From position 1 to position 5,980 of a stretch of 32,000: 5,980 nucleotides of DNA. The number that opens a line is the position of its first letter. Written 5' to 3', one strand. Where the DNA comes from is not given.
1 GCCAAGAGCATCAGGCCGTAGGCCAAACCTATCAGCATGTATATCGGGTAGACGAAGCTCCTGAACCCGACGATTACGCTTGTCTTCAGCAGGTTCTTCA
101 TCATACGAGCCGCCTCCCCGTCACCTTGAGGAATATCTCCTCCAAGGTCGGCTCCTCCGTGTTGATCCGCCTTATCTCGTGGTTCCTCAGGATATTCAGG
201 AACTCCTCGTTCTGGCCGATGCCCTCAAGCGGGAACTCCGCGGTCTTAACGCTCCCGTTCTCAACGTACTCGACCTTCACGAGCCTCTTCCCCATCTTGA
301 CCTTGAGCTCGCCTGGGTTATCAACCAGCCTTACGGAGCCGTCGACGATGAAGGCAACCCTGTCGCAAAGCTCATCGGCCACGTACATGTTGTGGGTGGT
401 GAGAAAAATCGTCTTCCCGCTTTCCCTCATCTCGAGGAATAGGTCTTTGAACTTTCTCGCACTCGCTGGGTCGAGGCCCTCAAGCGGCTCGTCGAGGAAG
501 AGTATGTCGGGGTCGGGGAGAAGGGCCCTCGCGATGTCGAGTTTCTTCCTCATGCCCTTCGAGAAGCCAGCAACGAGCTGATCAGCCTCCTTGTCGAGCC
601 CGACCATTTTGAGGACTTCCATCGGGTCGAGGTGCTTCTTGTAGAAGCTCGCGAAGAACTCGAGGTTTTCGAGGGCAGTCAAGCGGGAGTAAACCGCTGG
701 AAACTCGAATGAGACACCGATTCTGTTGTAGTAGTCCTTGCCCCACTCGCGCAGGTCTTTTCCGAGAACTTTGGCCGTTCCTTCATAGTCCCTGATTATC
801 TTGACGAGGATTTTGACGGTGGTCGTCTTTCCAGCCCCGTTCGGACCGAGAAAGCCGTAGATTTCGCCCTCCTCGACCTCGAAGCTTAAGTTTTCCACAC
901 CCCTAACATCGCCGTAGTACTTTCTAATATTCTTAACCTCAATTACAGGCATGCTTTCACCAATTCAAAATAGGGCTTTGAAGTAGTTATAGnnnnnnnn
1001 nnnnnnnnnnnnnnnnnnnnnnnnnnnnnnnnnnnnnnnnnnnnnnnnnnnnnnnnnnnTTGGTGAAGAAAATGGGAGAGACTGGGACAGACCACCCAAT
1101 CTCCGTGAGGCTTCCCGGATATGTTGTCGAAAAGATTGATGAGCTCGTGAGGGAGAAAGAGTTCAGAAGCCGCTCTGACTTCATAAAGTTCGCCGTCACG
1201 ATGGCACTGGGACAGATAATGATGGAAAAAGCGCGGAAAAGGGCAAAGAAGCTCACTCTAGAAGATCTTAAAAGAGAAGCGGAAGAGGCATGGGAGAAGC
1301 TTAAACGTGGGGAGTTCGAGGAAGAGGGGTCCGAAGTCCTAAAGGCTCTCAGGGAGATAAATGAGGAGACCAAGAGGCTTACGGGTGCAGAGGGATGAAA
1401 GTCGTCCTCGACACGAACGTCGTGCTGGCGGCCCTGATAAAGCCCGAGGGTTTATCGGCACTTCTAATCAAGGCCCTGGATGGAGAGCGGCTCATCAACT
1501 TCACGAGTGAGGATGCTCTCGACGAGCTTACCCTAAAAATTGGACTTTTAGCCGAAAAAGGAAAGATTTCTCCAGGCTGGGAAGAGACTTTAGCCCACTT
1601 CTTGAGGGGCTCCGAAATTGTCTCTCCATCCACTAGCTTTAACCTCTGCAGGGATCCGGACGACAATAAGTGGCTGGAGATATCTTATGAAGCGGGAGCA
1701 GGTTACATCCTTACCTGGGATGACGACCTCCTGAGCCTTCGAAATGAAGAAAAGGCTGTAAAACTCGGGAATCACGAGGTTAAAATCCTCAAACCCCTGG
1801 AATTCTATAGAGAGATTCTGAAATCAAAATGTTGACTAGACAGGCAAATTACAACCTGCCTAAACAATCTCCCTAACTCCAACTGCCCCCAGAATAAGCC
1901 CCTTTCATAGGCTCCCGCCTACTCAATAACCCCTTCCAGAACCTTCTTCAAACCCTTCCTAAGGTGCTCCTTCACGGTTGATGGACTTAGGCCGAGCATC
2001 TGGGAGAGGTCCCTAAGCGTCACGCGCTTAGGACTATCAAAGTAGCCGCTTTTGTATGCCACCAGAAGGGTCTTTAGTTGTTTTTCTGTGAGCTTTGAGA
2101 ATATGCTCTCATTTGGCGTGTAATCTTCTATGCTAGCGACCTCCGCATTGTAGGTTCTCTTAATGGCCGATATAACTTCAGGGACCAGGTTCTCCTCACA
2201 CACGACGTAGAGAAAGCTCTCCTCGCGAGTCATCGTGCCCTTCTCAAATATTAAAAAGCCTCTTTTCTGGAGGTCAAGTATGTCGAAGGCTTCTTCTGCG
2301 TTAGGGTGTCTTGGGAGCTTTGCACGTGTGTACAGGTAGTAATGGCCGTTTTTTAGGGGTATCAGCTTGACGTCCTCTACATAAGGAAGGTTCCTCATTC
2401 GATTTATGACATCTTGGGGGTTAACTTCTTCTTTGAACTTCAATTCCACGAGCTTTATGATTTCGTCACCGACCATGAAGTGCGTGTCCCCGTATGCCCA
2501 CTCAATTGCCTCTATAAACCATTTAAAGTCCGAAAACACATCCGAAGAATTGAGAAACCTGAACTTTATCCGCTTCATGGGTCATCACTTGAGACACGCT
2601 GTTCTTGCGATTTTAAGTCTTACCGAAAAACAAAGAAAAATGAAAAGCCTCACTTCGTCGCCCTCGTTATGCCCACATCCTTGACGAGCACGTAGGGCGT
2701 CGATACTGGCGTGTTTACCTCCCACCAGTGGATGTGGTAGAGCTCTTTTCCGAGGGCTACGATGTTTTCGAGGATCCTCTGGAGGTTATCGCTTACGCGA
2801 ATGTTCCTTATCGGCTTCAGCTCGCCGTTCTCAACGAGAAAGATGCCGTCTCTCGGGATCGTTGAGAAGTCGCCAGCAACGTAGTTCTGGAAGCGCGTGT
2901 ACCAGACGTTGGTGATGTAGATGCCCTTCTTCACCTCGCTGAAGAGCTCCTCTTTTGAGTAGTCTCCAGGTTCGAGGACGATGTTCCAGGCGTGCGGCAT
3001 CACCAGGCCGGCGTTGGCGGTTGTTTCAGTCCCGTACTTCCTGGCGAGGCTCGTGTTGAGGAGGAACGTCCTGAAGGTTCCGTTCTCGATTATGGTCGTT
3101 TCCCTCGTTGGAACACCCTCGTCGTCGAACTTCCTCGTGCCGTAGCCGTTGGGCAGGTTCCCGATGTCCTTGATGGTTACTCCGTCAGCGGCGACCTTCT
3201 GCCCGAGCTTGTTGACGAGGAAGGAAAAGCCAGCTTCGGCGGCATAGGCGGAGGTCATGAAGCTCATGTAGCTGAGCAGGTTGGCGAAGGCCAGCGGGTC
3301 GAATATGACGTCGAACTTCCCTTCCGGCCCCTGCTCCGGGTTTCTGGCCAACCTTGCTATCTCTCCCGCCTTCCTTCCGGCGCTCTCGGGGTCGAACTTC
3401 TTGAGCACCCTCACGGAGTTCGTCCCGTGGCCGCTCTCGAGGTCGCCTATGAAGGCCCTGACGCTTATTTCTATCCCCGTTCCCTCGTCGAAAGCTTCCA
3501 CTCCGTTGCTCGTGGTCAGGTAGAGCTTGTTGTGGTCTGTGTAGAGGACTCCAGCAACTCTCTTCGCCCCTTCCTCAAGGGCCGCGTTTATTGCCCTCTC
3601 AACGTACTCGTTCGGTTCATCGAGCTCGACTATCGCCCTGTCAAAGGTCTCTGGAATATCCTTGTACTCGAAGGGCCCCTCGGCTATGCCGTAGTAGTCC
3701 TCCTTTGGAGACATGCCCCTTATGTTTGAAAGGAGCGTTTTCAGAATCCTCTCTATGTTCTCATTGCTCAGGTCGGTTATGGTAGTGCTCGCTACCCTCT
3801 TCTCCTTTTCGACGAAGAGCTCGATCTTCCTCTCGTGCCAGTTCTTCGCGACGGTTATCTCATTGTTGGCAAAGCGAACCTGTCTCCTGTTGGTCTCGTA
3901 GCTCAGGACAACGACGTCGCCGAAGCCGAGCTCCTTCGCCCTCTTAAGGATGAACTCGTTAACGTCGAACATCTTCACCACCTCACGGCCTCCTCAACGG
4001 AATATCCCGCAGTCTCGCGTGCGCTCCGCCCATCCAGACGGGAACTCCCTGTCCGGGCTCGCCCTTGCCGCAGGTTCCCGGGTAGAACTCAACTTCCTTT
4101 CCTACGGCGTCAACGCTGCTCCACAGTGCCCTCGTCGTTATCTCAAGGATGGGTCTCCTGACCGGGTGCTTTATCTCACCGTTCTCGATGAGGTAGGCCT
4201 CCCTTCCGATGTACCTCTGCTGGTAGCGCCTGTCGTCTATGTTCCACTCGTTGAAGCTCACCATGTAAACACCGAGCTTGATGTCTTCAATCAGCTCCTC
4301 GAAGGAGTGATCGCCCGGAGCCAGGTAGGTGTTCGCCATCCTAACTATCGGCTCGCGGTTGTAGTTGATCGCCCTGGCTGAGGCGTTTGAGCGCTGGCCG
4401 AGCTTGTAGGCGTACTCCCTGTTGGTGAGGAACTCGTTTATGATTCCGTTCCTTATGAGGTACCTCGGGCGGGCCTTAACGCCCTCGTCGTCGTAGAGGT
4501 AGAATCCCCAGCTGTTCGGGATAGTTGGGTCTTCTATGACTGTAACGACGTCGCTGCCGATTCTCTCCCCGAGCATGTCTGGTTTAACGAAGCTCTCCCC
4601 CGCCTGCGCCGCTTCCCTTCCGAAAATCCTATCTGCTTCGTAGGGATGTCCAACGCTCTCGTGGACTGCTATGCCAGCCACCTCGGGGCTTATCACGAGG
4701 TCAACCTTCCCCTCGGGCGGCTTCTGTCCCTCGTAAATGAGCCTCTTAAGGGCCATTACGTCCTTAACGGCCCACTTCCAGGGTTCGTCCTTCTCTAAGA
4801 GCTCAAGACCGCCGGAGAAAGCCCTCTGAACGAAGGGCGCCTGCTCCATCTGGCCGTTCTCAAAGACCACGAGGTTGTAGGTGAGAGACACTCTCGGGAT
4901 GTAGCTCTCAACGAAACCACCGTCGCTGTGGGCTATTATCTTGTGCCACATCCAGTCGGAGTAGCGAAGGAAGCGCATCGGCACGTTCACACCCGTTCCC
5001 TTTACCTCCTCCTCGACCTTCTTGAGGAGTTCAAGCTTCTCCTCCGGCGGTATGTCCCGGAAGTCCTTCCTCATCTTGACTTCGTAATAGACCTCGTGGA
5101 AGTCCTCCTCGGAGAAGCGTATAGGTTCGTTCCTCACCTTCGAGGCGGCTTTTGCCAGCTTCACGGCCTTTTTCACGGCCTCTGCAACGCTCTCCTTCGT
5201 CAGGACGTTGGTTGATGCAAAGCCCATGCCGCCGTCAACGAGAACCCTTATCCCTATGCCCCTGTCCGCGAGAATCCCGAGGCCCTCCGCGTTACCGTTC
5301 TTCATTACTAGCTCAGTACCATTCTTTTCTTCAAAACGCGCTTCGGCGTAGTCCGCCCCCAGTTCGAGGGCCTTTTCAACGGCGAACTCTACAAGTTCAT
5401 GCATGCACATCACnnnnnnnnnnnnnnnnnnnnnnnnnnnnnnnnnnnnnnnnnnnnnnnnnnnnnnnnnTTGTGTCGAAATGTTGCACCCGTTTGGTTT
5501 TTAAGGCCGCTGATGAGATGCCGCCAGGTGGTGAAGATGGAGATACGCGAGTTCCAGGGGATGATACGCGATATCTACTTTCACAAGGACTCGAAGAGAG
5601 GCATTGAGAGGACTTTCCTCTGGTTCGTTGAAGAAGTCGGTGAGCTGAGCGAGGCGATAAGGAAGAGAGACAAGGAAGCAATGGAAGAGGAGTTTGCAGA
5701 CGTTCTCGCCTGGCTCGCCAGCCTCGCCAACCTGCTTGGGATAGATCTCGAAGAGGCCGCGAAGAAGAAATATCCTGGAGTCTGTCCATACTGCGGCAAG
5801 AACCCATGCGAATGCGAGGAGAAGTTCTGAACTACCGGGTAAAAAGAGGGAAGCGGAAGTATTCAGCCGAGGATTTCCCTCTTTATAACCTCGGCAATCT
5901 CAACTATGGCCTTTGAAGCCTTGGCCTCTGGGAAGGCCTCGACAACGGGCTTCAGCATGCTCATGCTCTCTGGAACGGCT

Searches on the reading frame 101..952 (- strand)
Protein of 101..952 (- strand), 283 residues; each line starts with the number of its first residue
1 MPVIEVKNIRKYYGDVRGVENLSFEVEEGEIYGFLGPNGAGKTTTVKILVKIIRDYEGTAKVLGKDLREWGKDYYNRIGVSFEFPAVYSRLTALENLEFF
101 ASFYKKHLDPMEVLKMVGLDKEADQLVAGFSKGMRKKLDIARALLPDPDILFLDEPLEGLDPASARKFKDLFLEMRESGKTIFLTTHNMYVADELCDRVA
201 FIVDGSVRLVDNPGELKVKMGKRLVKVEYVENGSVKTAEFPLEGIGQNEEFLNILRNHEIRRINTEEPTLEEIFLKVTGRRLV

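Call 6: search_protein_families(library=pfam, proteins=[window:101-952:-], max_evalue=0.001)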
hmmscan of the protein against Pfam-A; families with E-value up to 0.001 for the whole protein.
window:101-952:- (283 aa): 5 families
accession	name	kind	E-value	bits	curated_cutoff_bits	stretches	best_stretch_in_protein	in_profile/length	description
PF00005.33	ABC_tran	-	1.4e-28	100.6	25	1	20-157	2-136/137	ABC transporter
PF13304.12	AAA_21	-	4.2e-14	53.8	27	1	125-192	233-303/304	AAA domain, putative AbiEii toxin, Type IV TA system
PF13732.12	DrrA1-3_C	-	4.8e-06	27.6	27.4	1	227-278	30-81/81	ATP-binding protein DrrA1-3-like, C-terminal domain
PF13175.12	AAA_15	-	0.00017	21.8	32.1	0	29-69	24-67/374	AAA ATPase domain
PF13476.12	AAA_23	-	0.00053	21.1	27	0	4-46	2-36/201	AAA domain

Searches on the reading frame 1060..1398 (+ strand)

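Call 22: search_protein_families(library=pfam, proteins=[window:1060-1398:+], max_evalue=0.01)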
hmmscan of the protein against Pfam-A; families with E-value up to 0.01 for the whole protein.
window:1060-1398:+ (112 aa): 2 families
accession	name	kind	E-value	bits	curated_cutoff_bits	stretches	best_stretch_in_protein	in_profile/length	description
PF01402.27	RHH_1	-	2e-06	28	20.5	1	14-51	2-38/39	Ribbon-helix-helix protein, copG family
PF15919.11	HicB_lk_antitox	-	0.0041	17.7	27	0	13-43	91-120/123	HicB_like antitoxin of bacterial toxin-antitoxin system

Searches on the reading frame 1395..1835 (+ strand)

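Call 6: search_protein_families(library=pfam, proteins=[window:1395-1835:+], max_evalue=0.001)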
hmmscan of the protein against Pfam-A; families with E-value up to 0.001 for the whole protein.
window:1395-1835:+ (146 aa): 1 family
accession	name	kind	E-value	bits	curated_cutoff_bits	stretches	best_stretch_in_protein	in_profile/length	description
PF13470.12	PIN_3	-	5e-17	63.2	27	1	2-109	1-113/115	PIN domain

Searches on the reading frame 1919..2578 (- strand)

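Call 6: search_protein_families(library=pfam, proteins=[window:1919-2578:-], max_evalue=0.001)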
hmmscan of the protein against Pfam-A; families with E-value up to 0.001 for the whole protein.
window:1919-2578:- (219 aa): 4 families
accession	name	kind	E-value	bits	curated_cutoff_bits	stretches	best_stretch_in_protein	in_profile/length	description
PF04967.18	HTH_10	-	1.2e-20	73.5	23.1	1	163-215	1-53/53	HTH DNA binding domain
PF13412.12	HTH_24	-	5.7e-05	23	21.9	1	185-208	17-40/48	Winged helix-turn-helix DNA-binding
PF04545.22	Sigma70_r4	-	0.00031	20.6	24.1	1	161-213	3-48/50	Sigma-70, region 4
PF01022.26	HTH_5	-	0.00072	19.8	22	0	187-208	17-38/47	Bacterial regulatory protein, arsR family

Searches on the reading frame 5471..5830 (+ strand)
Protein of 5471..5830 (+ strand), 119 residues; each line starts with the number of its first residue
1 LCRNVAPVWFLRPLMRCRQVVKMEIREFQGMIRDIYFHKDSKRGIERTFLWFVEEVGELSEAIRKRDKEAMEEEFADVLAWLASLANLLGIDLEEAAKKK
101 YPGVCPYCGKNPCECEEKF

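Call 6: search_protein_families(library=pfam, proteins=[window:5471-5830:+], max_evalue=0.001)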
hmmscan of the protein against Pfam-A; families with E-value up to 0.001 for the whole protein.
window:5471-5830:+ (119 aa): 3 families
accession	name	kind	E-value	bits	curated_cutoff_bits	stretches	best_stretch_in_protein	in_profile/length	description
PF03819.22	MazG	-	3e-14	53.5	22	1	45-108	3-73/74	MazG nucleotide pyrophosphohydrolase domain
PF12643.12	MazG-like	-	1.9e-05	25.3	27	1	53-96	16-59/85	MazG-like family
PF01503.22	PRA-PH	-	0.00011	22.9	21.3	1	51-96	33-78/86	Phosphoribosyl-ATP pyrophosphohydrolase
